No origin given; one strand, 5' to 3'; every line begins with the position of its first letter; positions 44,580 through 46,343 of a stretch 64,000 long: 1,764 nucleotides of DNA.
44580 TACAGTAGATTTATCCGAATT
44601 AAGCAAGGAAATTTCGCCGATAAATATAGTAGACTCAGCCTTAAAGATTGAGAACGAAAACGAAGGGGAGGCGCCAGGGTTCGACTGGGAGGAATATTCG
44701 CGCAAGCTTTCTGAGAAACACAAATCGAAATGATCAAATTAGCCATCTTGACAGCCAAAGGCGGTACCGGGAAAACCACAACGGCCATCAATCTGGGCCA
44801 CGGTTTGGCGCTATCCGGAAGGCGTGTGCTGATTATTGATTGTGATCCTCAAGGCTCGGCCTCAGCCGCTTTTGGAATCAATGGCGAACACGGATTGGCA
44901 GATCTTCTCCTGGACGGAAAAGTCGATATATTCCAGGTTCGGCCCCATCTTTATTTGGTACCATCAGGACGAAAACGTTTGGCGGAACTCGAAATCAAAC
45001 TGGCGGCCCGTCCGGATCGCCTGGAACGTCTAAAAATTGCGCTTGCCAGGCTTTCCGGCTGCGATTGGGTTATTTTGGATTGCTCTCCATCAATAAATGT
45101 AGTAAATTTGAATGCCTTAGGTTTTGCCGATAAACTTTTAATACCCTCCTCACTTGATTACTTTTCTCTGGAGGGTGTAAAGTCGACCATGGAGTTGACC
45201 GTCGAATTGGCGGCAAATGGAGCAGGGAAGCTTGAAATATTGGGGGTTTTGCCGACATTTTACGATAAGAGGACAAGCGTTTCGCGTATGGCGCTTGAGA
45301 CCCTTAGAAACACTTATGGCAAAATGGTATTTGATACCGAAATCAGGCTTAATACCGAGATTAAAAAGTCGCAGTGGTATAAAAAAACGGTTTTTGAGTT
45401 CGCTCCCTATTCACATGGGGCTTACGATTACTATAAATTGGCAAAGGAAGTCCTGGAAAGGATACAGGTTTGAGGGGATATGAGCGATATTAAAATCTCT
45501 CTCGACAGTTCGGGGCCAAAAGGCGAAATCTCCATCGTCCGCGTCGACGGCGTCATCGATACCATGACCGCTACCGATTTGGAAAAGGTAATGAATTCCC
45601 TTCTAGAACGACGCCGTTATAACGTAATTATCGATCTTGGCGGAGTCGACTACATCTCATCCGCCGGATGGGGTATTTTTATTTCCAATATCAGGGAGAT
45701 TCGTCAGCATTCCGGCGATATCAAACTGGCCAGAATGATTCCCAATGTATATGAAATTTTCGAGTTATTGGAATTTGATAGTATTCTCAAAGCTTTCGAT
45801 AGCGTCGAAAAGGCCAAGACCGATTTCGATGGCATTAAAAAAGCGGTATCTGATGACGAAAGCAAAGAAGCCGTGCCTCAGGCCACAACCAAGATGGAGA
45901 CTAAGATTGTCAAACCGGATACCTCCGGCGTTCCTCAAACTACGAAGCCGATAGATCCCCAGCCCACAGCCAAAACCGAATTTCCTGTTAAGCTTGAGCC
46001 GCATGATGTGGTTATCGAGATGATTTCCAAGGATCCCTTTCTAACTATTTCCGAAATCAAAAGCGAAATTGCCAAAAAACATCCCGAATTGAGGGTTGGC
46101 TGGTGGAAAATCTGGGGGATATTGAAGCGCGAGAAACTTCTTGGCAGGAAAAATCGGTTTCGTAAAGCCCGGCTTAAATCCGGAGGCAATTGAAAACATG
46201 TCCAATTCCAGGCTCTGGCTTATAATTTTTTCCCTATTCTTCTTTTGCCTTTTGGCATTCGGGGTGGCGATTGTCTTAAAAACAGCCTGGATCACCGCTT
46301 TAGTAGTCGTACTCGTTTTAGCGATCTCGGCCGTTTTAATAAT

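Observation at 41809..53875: syp-like logic in a distant lineage: partner switch + c-di-GMP cyclase + sigma-54 promoter wired to a Wza/Wzz/BY-kinase EPS locus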

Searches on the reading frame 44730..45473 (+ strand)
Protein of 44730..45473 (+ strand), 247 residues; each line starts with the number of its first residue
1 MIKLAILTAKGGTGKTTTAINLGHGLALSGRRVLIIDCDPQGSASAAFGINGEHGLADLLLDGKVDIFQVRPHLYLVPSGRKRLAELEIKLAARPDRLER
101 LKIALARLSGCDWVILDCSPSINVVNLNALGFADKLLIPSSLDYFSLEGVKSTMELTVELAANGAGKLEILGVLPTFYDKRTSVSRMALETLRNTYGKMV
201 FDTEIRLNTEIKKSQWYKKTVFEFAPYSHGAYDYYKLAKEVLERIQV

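Call 3: search_protein_families(library=pfam, proteins=[window:44730-45473:+], max_evalue=0.01)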
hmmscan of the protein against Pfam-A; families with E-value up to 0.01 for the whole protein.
window:44730-45473:+ (247 aa): 10 families
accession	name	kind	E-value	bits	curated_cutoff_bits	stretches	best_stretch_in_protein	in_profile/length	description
PF13614.12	AAA_31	-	7.7e-34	117.6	27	1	4-161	4-168/177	AAA domain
PF01656.29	CbiA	-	2e-21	76.7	25.4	1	5-218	2-122/125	CobQ/CobB/MinD/ParA nucleotide binding domain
PF00142.24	Fer4_NifH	-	1.8e-11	44.5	25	1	8-43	6-41/271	4Fe-4S iron sulfur cluster binding proteins, NifH/frxC family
PF06564.18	CBP_BcsQ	-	1.6e-09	38.1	21.3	1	1-124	1-129/234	Cellulose biosynthesis protein BcsQ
PF10609.15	ParA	-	1.3e-06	28.5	27.1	1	3-45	5-48/246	NUBPL iron-transfer P-loop NTPase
PF09140.17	MipZ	-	4.6e-06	26.6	20.7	1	9-139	8-128/262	ATPase MipZ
PF02374.21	ArsA_ATPase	-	4.6e-06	26.5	24.3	1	3-52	2-51/305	Anion-transporting ATPase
PF13481.12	AAA_25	-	0.00032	20.8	27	1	3-44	34-74/195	AAA domain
PF07015.17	VirC1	-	0.0037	17.1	24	0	5-39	5-39/231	VirC1 protein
PF03466.25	LysR_substrate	-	0.0039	17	28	1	53-118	44-111/209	LysR substrate binding domain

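Call 8: search_protein_families(library=ncbifam, proteins=[window:44730-45473:+], max_evalue=0.001)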
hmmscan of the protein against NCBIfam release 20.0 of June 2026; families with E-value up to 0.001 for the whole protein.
window:44730-45473:+ (247 aa): 29 families (the best 25 are shown)
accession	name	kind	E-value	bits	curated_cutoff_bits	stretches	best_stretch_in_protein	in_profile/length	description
NF041546.1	ParA_partition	equivalog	3.4e-24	85.5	180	2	4-54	2-52/203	ParA family partition ATPase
TIGR03371.1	cellulose_yhjQ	equivalog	4.2e-24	85.4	157.85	1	1-241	1-241/246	cellulose biosynthesis protein BcsQ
TIGR03453.1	partition_RepA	equivalog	9.4e-22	77.4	348.45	2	4-55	107-158/387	plasmid partitioning protein RepA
NF010259.0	PRK13705.1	equivalog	2.4e-15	56.4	725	2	89-226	214-353/388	plasmid-partitioning protein SopA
TIGR01969.1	minD_arch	subfamily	1.2e-14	54.1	201.75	1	4-243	3-232/251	cell division ATPase MinD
NF010443.0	PRK13869.1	subfamily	1.8e-11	43.5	446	1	4-54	124-174/405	plasmid-partitioning protein RepA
NF041283.1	PrgP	equivalog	1e-10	41.5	400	1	8-227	9-241/297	ParA superfamily DNA segregation protein PrgP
TIGR03018.1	pepcterm_TyrKin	hypoth_equivalog_domain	1.3e-10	40.9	230.65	1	5-131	39-169/207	XrtA-associated tyrosine autokinase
NF009701.0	PRK13230.1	subfamily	1.8e-10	40.3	350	1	6-47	5-46/291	nitrogenase reductase-like protein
TIGR01287.1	nifH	equivalog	5e-10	39.2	394.35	1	8-44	6-42/275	nitrogenase iron protein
TIGR01281.1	DPOR_bchL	equivalog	6.2e-10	38.9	345.15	1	8-44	6-42/268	ferredoxin:protochlorophyllide reductase (ATP-dependent) iron-sulfur ATP-binding protein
NF033200.1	F430_CfbC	exception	2.5e-09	36.9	402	1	7-45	5-43/260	Ni-sirohydrochlorin a,c-diamide reductive cyclase ATP-dependent reductase subunit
TIGR01968.1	minD_bact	equivalog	1.2e-08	34.6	212.9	1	5-39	5-39/261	septum site-determining protein MinD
NF053622.1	ATPseBagAMYCTU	equivalog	1.7e-07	31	400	1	3-50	8-55/325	ATPase BagA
TIGR02016.1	BchX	equivalog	1.4e-06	27.9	331.2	1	8-49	6-48/296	chlorophyllide a reductase iron protein subunit X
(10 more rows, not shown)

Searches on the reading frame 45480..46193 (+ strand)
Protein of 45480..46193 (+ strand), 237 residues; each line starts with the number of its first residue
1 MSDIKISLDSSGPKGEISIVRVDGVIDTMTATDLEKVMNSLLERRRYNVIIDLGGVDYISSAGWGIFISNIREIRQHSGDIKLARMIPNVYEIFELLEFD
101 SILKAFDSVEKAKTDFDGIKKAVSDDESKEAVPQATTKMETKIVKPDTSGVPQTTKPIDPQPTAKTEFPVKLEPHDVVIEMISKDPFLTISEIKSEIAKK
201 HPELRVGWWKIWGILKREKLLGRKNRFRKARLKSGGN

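Call 3: search_protein_families(library=pfam, proteins=[window:45480-46193:+], max_evalue=0.01)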
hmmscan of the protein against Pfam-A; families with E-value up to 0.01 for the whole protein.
window:45480-46193:+ (237 aa): 3 families
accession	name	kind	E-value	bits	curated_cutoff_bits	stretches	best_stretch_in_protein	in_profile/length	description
PF01740.26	STAS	-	2.8e-17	62.8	22.6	1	15-112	8-106/106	STAS domain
PF13466.11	STAS_2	-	6.2e-06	26.8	29.2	1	20-99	1-79/80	STAS domain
PF11803.13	UXS1_N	-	0.0054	17.4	30.1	1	40-90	8-55/75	UDP-glucuronate decarboxylase N-terminal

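Call 8: search_protein_families(library=ncbifam, proteins=[window:45480-46193:+], max_evalue=0.001)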
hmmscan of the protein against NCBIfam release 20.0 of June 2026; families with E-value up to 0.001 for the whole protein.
window:45480-46193:+ (237 aa): 2 families
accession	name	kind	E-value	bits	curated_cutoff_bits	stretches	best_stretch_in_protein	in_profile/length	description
TIGR00377.1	ant_ant_sig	superfamily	7.5e-17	61.2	53.45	1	15-110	11-107/108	anti-sigma factor antagonist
TIGR02886.1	spore_II_AA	equivalog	1.5e-11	44.2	114.75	1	16-112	8-105/106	anti-sigma F factor antagonist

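Call 35: search_solved_structures(query=window:45480-46190:+, max_evalue=1)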
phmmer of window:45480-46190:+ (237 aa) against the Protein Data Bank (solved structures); distinct sequences matched with E-value up to 1: 13.
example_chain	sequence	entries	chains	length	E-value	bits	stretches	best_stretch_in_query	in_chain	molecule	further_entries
1sbo_A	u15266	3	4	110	1.6e-08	38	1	15-112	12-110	Putative anti-sigma factor antagonist TM1442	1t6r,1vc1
1th8_B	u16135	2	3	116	7e-08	35.9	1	13-104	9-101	Anti-sigma F factor antagonist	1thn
1tid_B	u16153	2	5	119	1.5e-07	34.9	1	13-104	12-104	Anti-sigma F factor antagonist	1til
1auz_A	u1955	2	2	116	3.5e-06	30.3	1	14-109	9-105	SPOIIAA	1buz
6m36_B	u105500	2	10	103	0.00017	24.8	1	14-102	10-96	Anti-sigma-B factor antagonist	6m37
4qtp_A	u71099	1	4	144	0.0014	21.9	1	17-85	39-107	Anti-sigma factor antagonist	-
8ih8_A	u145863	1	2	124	0.0052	20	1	16-113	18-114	Anti-sigma-F factor antagonist RsfB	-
4hyl_A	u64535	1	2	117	0.0084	19.3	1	17-112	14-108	Stage II sporulation protein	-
3t6o_A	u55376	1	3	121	0.054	16.7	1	15-111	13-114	Sulfate transporter/antisigma-factor antagonist STAS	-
2ka5_A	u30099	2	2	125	0.076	16.2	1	39-113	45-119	Putative anti-sigma factor antagonist TM_1081 | Putative anti-sigma factor antagonist TM1081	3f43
7ch8_K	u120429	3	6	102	0.37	13.9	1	16-102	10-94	STAS domain-containing protein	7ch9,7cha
7qqj_A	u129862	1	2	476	0.47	13.6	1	86-136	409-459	Sucrose phosphorylase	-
3uxf_A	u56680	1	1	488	0.55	13.4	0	124-200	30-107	Fimbrial subunit type 1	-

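Call 38: find_homologous_proteins(query=window:45480-46190:+, max_evalue=0.00001)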
Query window:45480-46190:+ (237 aa): 1485 proteins with E <= 0.00001 among 2142 candidates; the best 120 are listed.
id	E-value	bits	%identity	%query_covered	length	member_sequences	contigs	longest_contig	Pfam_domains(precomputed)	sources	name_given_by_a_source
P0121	4.8e-150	516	100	100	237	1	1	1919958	PF01740.27,PF13466.13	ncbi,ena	-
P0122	4.5e-107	375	74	100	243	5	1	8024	PF01740.27,PF13466.13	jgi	jgi:anti-sigma B factor antagonist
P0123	1.6e-105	370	74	100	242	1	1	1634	PF01740.27,PF13466.13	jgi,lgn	jgi:anti-sigma B factor antagonist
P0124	2.2e-105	370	74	100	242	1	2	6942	PF01740.27,PF13466.13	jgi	jgi:anti-sigma B factor antagonist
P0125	2.3e-105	370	72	100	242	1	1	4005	PF01740.27,PF13466.13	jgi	jgi:anti-sigma B factor antagonist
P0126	3.7e-105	369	74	100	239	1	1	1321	PF01740.27,PF13466.13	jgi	jgi:anti-sigma B factor antagonist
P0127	1.4e-104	367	72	100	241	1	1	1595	PF01740.27,PF13466.13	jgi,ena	-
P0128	1.6e-103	364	72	100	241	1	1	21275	PF01740.27,PF13466.13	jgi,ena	-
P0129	2.6e-102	360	73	100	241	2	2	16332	PF01740.27,PF13466.13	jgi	jgi:anti-sigma B factor antagonist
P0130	9.7e-102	358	69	100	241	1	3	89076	PF01740.27,PF13466.13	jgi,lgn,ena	-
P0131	1.0e-101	358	71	100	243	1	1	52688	PF01740.27,PF13466.13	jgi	jgi:anti-sigma B factor antagonist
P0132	2.0e-101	357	72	100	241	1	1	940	PF01740.27,PF13466.13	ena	-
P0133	2.1e-101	357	72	100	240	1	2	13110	PF01740.27,PF13466.13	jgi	jgi:anti-sigma B factor antagonist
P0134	5.5e-101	355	71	100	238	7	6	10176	PF01740.27,PF13466.13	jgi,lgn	jgi:anti-sigma B factor antagonist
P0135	1.2e-100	354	71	100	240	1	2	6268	PF01740.27,PF13466.13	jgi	jgi:anti-sigma B factor antagonist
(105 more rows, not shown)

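Call 49: predict_structure(alignment_id=A3)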
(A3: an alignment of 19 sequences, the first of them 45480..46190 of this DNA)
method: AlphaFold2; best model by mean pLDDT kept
length: 237 residues; sequences in the alignment: 19
mean_pLDDT: 70.8   pTM: 0.44
mean pLDDT of the five models: 70.8, 66.0, 62.6, 59.2, 58.2
residues with pLDDT >= 90: 28; 70-90: 123; 50-70: 39; < 50: 47
segments of 3 or more residues with pLDDT < 50: 125-168
pLDDT, mean of each block of 10 residues (from residue 1): 66 70 79 83 81 81 81 80 75 63 71 74 46 35 35 39 41 85 90 90 88 92 88 64
secondary structure, 60 per line:
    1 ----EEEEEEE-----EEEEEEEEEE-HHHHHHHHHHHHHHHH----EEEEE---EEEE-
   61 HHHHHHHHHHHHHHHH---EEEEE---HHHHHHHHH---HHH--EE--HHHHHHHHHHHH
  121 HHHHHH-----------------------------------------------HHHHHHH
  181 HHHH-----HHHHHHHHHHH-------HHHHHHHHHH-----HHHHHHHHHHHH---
elements in order: E5-11 E17-26 H28-43 E48-52 E56-59 H61-76 E80-84 H88-96 H109-126 H174-184 H190-200 H208-217 H223-234

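Call 51: fold_search(model_id=the predicted structure, library=pdb)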
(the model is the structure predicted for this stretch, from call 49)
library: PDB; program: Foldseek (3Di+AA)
matches with E <= 10: 1255; with E <= 0.001: 35
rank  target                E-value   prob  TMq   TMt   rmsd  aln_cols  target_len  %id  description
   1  1th8_B                2.9e-07  1.00  0.44  0.86   2.0       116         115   22  Crystal Structures of the ADP and ATP bound forms of the Bacillus Anti-sigma factor SpoIIAB in complex with the Anti-a (released 2004-06-15)
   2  1tid_D                3.1e-07  1.00  0.42  0.80   1.8       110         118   22  Crystal Structures of the ADP and ATP bound forms of the Bacillus Anti-sigma factor SpoIIAB in complex with the Anti-a (released 2004-06-15)
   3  1tid_B                4.1e-07  1.00  0.43  0.81   2.4       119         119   20  Crystal Structures of the ADP and ATP bound forms of the Bacillus Anti-sigma factor SpoIIAB in complex with the Anti-a (released 2004-06-15)
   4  1thn_B                4.4e-07  1.00  0.43  0.86   1.9       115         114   22  Crystal Structures of the ADP and ATP bound forms of the Bacillus Anti-sigma factor SpoIIAB in complex with the Anti-a (released 2004-06-15)
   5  6m36_H                1.4e-06  1.00  0.39  0.85   2.0       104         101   21  The crystal structure of B. subtilis RsbV/RsbW complex in the monoclinic crystal form (released 2020-07-15)
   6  1vc1_A                1.9e-06  1.00  0.41  0.82   2.6       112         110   24  Crystal structure of the TM1442 protein from Thermotoga maritima, a homolog of the Bacillus subtilis general stress re (released 2004-09-28)
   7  1til_B                2.0e-06  1.00  0.40  0.76   2.6       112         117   21  Crystal Structures of the ADP and ATP bound forms of the Bacillus Anti-sigma factor SpoIIAB in complex with the Anti-a (released 2004-06-15)
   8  1h4z                  2.7e-06  1.00  0.40  0.79   2.8       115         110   16  Structure of the Anti-Sigma Factor Antagonist SpoIIAA in its Unphosphorylated Form (released 2001-07-06)
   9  6m36_B                3.6e-06  1.00  0.39  0.85   2.0       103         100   21  The crystal structure of B. subtilis RsbV/RsbW complex in the monoclinic crystal form (released 2020-07-15)
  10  6m36_D                4.3e-06  1.00  0.36  0.81   1.8        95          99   22  The crystal structure of B. subtilis RsbV/RsbW complex in the monoclinic crystal form (released 2020-07-15)
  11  4hyl_A                7.0e-06  1.00  0.39  0.78   2.0       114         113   22  The crystal structure of an anti-sigma-factor antagonist from Haliangium ochraceum DSM 14365 (released 2012-11-28)
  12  6m36_F                7.4e-06  1.00  0.37  0.87   1.9       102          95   22  The crystal structure of B. subtilis RsbV/RsbW complex in the monoclinic crystal form (released 2020-07-15)
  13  8ih8_A                1.6e-05  1.00  0.42  0.82   2.3       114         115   20  anti-sigmaF factor and Anti-sigmaF factor antagonist complex(usfx-RsfB) (released 2024-02-28)
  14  8ih8_B                1.6e-05  1.00  0.41  0.78   2.1       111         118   21  anti-sigmaF factor and Anti-sigmaF factor antagonist complex(usfx-RsfB) (released 2024-02-28)
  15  1h4x_A                1.6e-05  1.00  0.42  0.83   2.1       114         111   15  Structure of the Bacillus Cell Fate Determinant SpoIIAA in the Phosphorylated Form (released 2001-07-06)
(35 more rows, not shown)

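Call 55: search_protein_families(library=pfam, alignment_id=A3, max_evalue=1)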
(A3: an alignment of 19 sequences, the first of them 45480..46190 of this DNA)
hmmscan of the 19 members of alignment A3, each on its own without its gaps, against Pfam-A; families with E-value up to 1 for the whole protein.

A. member 1, window:45480-46190:+ (237 aa): 4 families
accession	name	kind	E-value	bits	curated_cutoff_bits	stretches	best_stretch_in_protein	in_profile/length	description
PF01740.26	STAS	-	2.8e-17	62.8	22.6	1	15-112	8-106/106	STAS domain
PF13466.11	STAS_2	-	6.2e-06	26.8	29.2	1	20-99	1-79/80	STAS domain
PF11803.13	UXS1_N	-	0.0054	17.4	30.1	1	40-90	8-55/75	UDP-glucuronate decarboxylase N-terminal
PF12872.13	OST-HTH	-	0.1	12.9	23.8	1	175-205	6-39/71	OST-HTH/LOTUS domain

B. families by the number of members that match (of 19 scanned): 19 families
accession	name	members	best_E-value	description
PF01740.26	STAS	19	4.5e-18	STAS domain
PF13466.11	STAS_2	19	1.2e-07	STAS domain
PF11803.13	UXS1_N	8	0.001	UDP-glucuronate decarboxylase N-terminal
PF01498.24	HTH_Tnp_Tc3_2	6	0.0055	Transposase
PF05219.18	DREV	5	0.05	DREV methyltransferase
PF00430.23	ATP-synt_B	1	0.0011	ATP synthase B/B' CF(0)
PF03382.20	DUF285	1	0.025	Mycoplasma protein of unknown function, DUF285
PF02978.25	SRP_SPB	1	0.045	Signal peptide binding domain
PF00224.27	PK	1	0.059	Pyruvate kinase, barrel domain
PF13565.12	HTH_32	1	0.06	Homeodomain-like domain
PF14213.11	DUF4325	1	0.075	STAS-like domain of unknown function (DUF4325)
PF25056.1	DUF7793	1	0.099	Domain of unknown function (DUF7793)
PF12872.13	OST-HTH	1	0.1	OST-HTH/LOTUS domain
PF03173.19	CHB_HEX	1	0.13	Putative carbohydrate binding domain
PF11148.14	DUF2922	1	0.14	Protein of unknown function (DUF2922)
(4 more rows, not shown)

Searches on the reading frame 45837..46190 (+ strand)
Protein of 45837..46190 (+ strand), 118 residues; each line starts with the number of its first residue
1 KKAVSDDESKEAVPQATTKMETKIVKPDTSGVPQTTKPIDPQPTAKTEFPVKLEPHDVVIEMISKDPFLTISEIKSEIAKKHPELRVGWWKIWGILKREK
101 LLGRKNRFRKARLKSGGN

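Call 37: search_protein_families(library=pfam, proteins=[window:45837-46190:+], max_evalue=10)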
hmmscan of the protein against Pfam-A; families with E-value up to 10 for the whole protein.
seq(118 aa): 1 family
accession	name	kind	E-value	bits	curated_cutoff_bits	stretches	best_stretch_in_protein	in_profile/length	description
PF12872.13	OST-HTH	-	0.053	13.8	23.8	1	56-86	6-39/71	OST-HTH/LOTUS domain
